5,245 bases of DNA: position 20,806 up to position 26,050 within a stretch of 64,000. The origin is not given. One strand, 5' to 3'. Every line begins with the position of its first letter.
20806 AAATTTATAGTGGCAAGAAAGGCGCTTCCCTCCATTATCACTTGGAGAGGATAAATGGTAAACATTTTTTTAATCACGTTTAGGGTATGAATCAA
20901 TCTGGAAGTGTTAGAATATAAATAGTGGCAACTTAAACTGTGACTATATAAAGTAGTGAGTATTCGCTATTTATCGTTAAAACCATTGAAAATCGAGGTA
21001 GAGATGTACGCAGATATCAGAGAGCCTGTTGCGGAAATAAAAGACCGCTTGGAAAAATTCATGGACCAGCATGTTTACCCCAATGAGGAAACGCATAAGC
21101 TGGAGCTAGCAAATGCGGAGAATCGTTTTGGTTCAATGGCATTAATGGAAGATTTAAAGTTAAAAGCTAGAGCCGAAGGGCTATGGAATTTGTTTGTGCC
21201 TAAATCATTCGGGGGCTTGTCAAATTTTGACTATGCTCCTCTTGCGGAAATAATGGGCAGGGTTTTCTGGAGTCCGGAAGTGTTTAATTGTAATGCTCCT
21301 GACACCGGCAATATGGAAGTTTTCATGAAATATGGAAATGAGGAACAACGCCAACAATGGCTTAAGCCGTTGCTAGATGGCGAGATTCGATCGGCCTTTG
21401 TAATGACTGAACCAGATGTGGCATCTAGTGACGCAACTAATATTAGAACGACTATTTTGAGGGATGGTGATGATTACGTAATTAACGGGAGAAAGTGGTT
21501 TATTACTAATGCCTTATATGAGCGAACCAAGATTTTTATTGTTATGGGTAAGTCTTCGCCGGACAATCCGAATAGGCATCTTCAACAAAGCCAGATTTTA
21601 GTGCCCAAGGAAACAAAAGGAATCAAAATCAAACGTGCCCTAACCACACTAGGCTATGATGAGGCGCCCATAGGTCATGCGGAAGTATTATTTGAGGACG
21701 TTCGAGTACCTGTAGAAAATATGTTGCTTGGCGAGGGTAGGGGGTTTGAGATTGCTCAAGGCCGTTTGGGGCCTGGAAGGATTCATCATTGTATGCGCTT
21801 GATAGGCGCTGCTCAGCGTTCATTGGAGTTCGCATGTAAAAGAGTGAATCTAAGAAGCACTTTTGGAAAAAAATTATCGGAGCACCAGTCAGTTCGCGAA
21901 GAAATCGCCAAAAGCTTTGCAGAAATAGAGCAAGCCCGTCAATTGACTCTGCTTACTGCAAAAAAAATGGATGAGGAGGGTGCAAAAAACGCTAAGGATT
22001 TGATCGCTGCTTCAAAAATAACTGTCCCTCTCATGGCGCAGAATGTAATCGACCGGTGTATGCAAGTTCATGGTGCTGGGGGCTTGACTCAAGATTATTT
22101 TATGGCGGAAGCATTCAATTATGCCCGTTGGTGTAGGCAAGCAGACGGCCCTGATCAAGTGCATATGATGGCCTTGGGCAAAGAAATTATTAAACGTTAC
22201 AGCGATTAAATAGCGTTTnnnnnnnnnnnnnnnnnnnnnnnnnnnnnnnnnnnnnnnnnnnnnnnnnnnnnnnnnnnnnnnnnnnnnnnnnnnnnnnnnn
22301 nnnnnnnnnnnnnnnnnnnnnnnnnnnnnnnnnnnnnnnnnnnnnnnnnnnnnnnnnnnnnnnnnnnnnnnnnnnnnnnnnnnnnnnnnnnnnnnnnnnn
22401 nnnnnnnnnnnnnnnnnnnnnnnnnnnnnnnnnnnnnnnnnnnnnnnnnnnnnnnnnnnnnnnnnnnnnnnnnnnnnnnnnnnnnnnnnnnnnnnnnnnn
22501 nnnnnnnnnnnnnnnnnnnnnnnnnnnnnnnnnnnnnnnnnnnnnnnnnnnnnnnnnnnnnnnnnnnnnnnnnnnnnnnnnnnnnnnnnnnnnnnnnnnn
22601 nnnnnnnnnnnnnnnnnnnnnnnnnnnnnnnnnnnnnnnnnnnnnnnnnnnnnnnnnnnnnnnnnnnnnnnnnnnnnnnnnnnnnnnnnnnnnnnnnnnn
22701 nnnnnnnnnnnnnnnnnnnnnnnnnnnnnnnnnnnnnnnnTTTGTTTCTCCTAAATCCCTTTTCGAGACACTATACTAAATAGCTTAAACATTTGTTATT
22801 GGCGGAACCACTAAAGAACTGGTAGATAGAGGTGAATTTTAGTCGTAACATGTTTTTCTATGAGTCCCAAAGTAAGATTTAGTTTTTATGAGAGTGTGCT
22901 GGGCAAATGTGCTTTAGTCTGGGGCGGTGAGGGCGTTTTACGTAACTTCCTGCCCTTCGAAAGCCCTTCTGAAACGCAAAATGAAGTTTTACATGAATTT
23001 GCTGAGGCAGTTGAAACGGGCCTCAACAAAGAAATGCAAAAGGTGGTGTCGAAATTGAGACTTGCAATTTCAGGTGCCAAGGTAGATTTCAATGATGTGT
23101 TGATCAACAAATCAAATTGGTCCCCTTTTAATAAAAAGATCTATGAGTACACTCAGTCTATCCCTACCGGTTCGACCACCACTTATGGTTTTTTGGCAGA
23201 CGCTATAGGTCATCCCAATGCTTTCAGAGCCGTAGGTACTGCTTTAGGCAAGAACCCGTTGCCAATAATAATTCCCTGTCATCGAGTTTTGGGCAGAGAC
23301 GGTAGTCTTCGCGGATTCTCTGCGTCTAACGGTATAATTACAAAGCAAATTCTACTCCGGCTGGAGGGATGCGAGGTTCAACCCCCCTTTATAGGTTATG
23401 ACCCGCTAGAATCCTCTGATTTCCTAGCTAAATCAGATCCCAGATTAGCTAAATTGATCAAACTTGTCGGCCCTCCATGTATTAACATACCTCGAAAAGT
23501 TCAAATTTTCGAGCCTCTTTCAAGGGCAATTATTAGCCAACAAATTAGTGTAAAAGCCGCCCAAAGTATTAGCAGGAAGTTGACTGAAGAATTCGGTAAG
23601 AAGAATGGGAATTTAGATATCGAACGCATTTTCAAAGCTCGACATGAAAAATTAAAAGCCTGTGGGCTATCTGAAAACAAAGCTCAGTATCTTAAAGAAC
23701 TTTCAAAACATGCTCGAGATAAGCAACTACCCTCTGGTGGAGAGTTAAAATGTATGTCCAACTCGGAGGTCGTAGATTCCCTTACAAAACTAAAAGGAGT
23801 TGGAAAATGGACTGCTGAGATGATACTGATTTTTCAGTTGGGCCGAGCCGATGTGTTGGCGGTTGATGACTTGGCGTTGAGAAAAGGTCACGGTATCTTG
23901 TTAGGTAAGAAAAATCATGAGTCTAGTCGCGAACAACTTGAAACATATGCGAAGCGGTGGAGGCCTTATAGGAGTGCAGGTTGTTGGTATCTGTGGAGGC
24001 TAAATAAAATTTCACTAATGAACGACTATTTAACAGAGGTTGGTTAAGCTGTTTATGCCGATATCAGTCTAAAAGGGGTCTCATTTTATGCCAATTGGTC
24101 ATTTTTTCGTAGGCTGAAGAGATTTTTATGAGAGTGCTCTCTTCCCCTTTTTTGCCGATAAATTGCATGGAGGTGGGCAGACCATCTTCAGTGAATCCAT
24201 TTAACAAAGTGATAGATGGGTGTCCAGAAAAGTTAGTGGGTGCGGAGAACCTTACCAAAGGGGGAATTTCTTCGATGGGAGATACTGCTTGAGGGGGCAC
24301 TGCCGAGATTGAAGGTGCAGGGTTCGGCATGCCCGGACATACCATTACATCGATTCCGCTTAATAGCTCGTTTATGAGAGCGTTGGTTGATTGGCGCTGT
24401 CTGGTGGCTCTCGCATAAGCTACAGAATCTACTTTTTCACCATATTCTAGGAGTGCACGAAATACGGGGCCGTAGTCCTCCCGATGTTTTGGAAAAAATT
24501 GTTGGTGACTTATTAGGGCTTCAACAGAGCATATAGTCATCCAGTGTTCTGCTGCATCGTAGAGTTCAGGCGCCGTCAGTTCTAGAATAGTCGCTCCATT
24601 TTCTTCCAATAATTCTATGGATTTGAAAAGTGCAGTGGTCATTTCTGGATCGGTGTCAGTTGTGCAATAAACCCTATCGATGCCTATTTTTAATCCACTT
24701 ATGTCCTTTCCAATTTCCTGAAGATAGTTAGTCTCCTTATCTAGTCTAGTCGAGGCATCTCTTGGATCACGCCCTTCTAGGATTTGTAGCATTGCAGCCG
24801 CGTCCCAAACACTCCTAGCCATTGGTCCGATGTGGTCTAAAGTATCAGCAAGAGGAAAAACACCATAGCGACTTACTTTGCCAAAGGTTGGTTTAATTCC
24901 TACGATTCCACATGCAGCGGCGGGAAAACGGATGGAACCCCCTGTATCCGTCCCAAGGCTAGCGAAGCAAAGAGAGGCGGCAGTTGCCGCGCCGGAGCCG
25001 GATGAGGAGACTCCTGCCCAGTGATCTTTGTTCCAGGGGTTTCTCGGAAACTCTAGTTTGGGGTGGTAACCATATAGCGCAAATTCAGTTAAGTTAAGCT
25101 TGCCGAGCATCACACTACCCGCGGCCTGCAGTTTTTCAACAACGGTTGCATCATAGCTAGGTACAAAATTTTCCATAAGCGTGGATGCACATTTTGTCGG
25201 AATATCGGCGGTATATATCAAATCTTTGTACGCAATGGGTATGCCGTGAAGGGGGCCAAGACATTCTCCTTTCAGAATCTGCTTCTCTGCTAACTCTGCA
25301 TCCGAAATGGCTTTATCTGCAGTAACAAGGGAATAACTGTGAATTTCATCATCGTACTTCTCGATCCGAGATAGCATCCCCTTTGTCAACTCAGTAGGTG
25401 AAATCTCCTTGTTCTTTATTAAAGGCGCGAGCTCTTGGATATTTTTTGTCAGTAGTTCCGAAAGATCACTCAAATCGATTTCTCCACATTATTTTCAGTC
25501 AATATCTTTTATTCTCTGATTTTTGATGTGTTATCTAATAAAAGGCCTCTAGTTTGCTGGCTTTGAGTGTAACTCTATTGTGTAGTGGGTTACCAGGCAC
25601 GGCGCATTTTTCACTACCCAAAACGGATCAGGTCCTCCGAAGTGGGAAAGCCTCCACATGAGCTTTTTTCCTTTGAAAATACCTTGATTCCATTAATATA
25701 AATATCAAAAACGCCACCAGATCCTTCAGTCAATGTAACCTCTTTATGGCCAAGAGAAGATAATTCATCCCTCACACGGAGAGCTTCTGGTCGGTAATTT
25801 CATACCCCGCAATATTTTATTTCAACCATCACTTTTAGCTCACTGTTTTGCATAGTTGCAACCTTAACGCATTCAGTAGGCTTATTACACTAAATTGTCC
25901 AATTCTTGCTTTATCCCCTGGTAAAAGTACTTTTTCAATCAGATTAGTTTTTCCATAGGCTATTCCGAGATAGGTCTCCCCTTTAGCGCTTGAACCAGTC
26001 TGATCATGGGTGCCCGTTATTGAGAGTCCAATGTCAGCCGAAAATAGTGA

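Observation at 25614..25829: Unannotated SelW-like selenoprotein gene with in-frame TGA (CGVU) directly downstream of cinA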

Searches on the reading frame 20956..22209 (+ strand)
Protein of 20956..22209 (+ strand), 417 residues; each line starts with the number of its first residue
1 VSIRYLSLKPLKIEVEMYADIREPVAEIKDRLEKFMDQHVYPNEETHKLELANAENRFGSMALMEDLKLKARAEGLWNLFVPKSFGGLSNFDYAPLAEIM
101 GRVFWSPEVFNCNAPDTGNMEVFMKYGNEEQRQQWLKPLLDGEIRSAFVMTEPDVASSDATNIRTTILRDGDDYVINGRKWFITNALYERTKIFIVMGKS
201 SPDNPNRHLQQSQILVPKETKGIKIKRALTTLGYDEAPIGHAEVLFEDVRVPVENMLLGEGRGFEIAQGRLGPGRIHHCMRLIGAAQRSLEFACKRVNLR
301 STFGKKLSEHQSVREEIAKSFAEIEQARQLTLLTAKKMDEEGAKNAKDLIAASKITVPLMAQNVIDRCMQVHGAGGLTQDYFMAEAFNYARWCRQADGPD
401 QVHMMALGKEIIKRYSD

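Call 73: search_protein_families(library=pfam, proteins=[window:20956-22209:+], max_evalue=0.00001)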
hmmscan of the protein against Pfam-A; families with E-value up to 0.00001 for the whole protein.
window:20956-22209:+ (417 aa): 4 families
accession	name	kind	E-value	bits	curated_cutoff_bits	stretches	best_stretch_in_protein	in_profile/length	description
PF00441.29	Acyl-CoA_dh_1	-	1.6e-32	113.2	22.4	1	261-411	1-149/150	Acyl-CoA dehydrogenase, C-terminal domain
PF02770.24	Acyl-CoA_dh_M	-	8.8e-21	74.3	33.3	1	147-249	1-97/97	Acyl-CoA dehydrogenase, middle domain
PF02771.21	Acyl-CoA_dh_N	-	1.9e-11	44.8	22.9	1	27-143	6-113/113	Acyl-CoA dehydrogenase, N-terminal domain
PF08028.16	Acyl-CoA_dh_2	-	2.8e-09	37.8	22.7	1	277-383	2-116/134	Acyl-CoA dehydrogenase, C-terminal domain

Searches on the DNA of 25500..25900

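Call 9: search_rna_families(source=window, start=25500, end=25900, threshold=evalue, max_evalue=10, show_alignments=3)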
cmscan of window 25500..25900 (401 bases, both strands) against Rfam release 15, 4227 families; matches with E-value up to 10: 1.
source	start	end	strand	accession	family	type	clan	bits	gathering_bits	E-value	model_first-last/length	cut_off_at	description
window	25735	25776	-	RF00274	SNORD57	Gene; snRNA; snoRNA; CD-box;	CL00058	14.7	47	3.6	1-72/72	no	Small nucleolar RNA SNORD57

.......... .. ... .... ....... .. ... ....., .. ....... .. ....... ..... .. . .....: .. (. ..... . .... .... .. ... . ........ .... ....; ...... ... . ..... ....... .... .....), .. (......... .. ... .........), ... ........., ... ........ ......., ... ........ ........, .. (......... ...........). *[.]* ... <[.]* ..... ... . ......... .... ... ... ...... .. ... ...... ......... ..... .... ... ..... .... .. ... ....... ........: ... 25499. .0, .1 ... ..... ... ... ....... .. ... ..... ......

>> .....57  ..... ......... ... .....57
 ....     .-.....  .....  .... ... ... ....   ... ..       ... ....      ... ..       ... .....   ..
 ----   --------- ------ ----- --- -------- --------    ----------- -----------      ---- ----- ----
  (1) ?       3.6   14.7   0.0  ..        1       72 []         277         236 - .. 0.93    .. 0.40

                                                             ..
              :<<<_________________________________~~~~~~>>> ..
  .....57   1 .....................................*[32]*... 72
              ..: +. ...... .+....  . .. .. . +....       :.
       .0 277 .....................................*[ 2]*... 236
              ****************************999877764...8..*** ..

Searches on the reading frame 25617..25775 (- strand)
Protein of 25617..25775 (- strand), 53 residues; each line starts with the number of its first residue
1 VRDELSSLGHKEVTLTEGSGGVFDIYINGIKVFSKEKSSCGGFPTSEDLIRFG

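Call 7: search_protein_families(library=pfam, proteins=[window:25617-25775:-], max_evalue=1)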
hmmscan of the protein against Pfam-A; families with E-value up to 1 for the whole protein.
seq(53 aa): 1 family
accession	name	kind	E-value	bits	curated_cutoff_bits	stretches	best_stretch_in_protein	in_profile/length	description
PF10262.15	Rdx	-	9e-07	29.4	22.6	1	9-50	28-69/74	Rdx family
